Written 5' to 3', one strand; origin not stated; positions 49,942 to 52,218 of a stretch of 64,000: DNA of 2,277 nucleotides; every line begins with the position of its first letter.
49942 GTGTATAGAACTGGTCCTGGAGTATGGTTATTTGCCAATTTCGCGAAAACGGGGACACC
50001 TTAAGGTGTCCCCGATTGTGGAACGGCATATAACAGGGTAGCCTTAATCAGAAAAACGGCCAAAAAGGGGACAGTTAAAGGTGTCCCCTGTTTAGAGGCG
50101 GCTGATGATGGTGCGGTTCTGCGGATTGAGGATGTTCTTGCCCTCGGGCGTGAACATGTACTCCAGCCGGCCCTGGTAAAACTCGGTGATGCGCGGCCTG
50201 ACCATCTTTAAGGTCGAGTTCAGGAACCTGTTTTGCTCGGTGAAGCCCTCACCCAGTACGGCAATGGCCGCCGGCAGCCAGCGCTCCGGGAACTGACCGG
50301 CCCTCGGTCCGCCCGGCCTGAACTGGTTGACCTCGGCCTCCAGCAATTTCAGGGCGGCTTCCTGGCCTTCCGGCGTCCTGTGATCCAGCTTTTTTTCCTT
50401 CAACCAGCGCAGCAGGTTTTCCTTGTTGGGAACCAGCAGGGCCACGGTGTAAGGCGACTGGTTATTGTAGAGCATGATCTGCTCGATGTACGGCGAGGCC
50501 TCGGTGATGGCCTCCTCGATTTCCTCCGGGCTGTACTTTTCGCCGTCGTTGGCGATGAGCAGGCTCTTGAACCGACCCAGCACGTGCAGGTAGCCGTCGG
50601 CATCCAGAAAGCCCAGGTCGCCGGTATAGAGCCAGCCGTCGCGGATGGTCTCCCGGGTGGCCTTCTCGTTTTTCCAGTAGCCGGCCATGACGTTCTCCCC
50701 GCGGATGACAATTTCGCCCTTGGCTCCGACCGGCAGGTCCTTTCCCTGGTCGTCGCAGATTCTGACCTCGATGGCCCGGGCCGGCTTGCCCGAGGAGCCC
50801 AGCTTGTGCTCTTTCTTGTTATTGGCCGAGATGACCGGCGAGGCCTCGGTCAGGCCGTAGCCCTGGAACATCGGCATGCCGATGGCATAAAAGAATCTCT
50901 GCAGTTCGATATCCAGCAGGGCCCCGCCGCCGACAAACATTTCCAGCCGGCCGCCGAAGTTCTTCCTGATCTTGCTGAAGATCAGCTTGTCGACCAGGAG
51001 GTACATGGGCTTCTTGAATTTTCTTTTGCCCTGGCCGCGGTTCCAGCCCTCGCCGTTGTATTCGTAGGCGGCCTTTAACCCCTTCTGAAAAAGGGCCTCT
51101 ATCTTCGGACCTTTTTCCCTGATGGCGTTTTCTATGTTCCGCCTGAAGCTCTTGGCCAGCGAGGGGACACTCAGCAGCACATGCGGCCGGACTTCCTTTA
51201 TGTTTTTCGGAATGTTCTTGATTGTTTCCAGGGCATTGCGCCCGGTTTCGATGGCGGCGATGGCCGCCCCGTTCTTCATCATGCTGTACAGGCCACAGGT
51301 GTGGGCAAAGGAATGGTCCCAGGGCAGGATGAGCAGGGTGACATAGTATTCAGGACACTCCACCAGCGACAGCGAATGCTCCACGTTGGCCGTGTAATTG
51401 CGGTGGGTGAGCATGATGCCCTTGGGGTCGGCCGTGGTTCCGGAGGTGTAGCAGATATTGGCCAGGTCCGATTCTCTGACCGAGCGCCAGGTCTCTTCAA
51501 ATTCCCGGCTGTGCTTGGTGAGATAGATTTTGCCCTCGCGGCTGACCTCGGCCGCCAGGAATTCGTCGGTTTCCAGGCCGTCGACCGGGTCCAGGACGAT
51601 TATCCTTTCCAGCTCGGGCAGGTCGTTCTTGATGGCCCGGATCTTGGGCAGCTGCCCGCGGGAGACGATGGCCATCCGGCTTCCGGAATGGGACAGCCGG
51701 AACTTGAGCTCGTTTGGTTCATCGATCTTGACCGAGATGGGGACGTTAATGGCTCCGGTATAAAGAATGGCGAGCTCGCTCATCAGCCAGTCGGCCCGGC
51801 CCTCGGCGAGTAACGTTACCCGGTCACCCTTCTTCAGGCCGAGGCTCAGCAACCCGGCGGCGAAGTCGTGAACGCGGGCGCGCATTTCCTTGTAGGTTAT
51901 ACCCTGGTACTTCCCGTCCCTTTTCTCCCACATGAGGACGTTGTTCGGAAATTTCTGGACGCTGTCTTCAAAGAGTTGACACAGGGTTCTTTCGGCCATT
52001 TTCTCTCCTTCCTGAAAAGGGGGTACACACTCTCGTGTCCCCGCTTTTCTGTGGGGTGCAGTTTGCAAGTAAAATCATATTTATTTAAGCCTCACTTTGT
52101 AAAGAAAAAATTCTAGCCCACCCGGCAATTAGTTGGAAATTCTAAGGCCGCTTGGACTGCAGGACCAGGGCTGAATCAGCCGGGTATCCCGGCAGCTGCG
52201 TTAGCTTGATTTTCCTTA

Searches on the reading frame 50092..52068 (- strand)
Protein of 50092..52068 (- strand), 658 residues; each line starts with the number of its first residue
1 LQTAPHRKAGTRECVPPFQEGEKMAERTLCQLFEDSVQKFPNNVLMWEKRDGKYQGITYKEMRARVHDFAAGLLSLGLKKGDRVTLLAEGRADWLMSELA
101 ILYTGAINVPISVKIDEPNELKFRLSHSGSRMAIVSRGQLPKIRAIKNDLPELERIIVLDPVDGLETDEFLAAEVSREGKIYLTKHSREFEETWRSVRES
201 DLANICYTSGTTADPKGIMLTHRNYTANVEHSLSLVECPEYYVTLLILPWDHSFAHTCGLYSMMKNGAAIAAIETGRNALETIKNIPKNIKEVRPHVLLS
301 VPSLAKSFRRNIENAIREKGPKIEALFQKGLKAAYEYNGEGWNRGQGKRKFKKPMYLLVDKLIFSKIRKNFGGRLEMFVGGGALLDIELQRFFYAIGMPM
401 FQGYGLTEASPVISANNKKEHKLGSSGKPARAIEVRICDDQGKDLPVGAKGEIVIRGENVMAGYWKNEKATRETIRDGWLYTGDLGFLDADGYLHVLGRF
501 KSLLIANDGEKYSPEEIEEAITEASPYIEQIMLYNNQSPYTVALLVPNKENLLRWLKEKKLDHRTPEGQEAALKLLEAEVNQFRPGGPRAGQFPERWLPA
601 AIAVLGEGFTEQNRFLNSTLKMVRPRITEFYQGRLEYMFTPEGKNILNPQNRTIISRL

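Call 65: search_protein_families(library=pfam, proteins=[window:50092-52068:-], max_evalue=0.000001)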
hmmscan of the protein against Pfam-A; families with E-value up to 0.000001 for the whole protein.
window:50092-52068:- (658 aa): 1 family
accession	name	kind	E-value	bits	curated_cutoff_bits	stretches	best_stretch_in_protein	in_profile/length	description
PF00501.34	AMP-binding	-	4.1e-79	266.6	29.9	1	33-465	1-384/384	AMP-binding enzyme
